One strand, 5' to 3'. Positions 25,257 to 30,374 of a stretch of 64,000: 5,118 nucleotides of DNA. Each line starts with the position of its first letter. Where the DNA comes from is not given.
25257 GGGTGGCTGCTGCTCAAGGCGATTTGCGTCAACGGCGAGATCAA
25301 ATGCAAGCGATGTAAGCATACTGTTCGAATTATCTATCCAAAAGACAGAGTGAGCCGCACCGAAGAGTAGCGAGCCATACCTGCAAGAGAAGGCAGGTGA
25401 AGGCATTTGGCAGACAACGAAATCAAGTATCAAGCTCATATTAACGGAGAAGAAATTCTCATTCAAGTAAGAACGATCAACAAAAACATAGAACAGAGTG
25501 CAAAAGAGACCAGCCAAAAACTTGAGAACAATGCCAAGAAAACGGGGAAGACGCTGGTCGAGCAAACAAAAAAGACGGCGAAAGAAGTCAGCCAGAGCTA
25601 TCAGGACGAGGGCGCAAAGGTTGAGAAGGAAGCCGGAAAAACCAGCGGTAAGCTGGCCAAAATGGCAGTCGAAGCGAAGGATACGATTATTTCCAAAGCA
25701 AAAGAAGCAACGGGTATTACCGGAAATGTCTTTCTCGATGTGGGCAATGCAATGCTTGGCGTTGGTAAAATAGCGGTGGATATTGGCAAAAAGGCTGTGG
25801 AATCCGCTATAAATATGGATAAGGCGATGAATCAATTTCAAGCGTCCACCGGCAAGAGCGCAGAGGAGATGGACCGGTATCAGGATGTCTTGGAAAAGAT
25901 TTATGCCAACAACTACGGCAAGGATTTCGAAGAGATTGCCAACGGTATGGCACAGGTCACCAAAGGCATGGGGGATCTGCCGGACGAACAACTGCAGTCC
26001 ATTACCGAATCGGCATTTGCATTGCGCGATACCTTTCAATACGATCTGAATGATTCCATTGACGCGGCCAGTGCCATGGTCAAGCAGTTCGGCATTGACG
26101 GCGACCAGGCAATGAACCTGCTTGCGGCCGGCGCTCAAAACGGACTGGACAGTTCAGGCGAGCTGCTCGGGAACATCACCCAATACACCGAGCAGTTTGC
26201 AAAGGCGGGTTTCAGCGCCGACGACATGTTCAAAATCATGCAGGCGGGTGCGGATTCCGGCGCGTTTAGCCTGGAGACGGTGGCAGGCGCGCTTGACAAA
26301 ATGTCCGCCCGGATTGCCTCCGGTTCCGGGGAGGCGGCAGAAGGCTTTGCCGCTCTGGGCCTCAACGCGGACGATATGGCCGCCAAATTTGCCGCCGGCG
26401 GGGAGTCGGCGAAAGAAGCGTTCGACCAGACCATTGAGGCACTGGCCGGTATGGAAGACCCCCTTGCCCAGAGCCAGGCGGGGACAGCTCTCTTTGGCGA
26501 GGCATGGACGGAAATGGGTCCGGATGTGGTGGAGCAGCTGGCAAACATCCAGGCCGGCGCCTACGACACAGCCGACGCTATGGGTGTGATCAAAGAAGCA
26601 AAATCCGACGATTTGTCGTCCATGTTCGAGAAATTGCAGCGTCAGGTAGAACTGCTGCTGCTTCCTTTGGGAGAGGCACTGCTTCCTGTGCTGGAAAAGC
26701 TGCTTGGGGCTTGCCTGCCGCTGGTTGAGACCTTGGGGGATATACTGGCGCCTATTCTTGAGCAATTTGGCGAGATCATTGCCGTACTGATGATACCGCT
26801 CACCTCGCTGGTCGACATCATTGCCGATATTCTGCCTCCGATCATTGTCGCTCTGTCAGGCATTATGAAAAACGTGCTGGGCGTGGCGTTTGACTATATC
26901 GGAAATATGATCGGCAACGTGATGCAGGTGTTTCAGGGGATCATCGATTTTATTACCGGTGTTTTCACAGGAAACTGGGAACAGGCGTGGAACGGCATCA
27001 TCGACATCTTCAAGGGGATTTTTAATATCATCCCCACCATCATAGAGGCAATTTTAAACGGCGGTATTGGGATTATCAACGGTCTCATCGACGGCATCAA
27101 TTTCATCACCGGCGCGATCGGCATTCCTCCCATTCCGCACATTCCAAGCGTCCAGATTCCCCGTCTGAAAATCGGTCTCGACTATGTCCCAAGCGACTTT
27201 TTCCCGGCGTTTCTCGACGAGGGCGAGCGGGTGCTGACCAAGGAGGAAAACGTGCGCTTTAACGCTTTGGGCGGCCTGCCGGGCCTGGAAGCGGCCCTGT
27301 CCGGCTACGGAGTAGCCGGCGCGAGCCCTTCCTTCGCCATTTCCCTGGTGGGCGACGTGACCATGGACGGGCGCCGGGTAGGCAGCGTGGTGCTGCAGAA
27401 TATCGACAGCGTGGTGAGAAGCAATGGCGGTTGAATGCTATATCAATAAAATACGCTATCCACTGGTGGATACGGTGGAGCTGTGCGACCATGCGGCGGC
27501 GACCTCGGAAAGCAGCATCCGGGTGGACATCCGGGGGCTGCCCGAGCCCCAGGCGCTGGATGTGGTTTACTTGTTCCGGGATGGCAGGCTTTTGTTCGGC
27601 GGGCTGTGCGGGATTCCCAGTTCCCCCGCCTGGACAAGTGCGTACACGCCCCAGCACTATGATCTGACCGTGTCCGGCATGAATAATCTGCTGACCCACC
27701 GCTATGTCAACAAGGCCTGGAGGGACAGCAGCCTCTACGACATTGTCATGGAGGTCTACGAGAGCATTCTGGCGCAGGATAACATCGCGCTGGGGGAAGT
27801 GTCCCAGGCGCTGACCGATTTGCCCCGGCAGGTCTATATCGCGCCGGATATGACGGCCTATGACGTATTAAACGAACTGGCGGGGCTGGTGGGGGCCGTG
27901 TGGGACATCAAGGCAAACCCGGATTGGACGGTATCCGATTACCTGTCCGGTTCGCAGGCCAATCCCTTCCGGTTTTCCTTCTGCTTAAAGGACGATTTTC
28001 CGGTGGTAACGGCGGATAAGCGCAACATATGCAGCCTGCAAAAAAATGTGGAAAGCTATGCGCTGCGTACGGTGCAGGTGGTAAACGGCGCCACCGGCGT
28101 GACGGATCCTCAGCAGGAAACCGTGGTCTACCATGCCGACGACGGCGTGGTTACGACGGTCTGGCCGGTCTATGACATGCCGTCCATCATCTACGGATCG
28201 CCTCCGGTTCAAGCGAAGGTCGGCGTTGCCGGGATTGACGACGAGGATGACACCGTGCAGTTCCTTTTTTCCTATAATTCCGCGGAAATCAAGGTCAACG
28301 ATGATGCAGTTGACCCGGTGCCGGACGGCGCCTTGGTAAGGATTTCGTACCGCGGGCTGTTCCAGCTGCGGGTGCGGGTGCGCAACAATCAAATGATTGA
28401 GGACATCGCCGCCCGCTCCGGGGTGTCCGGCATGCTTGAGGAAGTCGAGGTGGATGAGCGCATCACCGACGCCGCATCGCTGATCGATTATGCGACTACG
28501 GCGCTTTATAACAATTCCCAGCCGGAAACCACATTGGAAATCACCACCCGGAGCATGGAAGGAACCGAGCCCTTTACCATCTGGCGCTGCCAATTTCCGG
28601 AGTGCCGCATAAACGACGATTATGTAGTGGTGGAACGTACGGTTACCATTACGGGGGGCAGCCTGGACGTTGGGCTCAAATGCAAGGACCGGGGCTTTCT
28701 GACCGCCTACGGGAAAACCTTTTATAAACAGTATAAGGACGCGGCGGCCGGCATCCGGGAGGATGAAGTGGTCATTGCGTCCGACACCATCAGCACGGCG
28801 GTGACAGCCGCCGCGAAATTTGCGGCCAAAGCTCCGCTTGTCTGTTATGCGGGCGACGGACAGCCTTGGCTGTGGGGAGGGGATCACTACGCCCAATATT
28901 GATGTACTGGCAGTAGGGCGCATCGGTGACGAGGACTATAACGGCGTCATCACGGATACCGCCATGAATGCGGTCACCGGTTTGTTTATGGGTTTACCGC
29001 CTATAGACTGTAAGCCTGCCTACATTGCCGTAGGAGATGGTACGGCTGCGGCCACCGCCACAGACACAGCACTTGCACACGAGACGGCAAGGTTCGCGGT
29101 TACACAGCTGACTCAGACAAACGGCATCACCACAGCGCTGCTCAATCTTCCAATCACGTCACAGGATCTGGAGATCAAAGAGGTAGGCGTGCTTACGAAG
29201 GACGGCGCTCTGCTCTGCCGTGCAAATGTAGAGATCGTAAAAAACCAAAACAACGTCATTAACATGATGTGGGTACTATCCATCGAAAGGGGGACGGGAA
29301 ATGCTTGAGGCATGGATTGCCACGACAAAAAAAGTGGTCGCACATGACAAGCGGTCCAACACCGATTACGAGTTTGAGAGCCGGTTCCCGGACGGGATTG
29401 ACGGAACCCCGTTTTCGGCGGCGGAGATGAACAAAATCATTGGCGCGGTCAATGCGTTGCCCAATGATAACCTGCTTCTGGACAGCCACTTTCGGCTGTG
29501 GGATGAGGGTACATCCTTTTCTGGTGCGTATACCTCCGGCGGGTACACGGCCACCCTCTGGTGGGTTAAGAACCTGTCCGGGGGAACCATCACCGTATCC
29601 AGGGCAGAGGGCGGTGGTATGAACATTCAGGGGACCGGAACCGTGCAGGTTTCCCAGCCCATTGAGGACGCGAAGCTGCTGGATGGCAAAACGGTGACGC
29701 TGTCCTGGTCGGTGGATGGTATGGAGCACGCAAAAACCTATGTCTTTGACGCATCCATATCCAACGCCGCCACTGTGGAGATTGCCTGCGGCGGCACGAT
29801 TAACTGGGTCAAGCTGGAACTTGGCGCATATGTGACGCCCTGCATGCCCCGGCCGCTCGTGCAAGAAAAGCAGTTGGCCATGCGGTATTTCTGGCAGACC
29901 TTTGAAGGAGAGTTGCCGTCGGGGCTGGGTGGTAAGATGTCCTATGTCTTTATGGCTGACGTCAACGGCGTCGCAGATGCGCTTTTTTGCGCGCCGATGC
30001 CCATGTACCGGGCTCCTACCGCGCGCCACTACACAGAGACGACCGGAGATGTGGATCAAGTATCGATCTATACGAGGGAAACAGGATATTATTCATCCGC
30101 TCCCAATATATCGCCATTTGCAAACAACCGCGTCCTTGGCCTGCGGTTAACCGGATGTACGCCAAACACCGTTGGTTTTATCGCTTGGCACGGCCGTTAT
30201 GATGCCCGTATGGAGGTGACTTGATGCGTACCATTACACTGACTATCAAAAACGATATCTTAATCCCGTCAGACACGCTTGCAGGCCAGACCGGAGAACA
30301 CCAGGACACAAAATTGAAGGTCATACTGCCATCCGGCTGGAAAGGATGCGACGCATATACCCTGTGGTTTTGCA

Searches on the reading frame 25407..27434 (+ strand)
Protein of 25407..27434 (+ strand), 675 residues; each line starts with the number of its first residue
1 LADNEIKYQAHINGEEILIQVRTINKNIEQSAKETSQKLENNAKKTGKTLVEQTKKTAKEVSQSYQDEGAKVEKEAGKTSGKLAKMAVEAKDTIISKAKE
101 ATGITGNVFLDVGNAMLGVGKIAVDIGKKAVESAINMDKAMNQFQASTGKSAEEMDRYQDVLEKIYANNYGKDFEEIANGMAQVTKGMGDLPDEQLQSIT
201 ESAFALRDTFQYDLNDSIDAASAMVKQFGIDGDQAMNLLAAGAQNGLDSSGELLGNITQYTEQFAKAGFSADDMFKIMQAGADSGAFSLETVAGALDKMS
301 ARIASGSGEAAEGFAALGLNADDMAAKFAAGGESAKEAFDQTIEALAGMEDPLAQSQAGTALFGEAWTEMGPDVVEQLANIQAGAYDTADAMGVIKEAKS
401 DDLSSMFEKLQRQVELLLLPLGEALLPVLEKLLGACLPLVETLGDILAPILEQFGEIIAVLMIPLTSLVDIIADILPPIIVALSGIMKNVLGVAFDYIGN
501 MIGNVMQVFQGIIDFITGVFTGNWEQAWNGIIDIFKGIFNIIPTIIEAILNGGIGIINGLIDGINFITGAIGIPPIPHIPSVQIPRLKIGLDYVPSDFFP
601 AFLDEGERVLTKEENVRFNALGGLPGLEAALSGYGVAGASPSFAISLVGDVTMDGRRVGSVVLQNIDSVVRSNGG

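Call 84: search_protein_families(library=phrogs, proteins=[window:25407-27434:+], max_evalue=0.001)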
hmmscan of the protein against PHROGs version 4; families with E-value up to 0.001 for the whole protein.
window:25407-27434:+ (675 aa): 19 families
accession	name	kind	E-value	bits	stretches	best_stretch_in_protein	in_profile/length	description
phrog_1272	-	tail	2.4e-77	261.9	2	26-494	136-610/1606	tail length tape measure protein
phrog_991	-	tail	4.3e-55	188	1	17-665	154-913/1966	tail length tape measure protein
phrog_5218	-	unknown function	3.2e-50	172.4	1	23-505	133-614/1599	-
phrog_28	-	tail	7e-49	168.3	1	26-544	145-639/1228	tail length tape measure protein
phrog_58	-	tail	3e-35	123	1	26-565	207-806/1544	tail length tape measure protein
phrog_1533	-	tail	1.1e-25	90.4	1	25-470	145-596/1688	tail length tape measure protein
phrog_1535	-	tail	1.9e-23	83.6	1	333-674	875-1145/1152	tail length tape measure protein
phrog_167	-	tail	3.7e-22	79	2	32-515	178-618/1555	tail length tape measure protein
phrog_5755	-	tail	4.9e-18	66.4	1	27-415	134-527/541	tail length tape measure protein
phrog_2337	-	tail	2.2e-16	60.3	1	244-398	353-514/1326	tail length tape measure protein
phrog_37298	-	unknown function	5.4e-15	55.5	1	169-424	231-481/1088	-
phrog_305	-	tail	1.8e-13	51.1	1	174-564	282-612/1001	tail length tape measure protein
phrog_971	-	lysis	1e-11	45.2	1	49-490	25-456/1338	endolysin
phrog_3981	-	tail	4.6e-11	43.5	1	441-587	350-487/584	tail length tape measure protein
phrog_5448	-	tail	2.1e-07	29.2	1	53-564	1401-1747/3103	tail length tape measure protein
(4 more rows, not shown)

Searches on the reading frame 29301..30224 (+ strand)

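Call 84: search_protein_families(library=phrogs, proteins=[window:29301-30224:+], max_evalue=0.001)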
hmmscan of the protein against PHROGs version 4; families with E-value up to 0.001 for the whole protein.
window:29301-30224:+ (307 aa): 2 families
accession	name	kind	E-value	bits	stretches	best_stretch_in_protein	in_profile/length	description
phrog_4492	-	tail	6.5e-18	65.3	1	46-264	782-1052/1096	tail fiber protein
phrog_28838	-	unknown function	2.1e-08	34.2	1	50-136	378-470/661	-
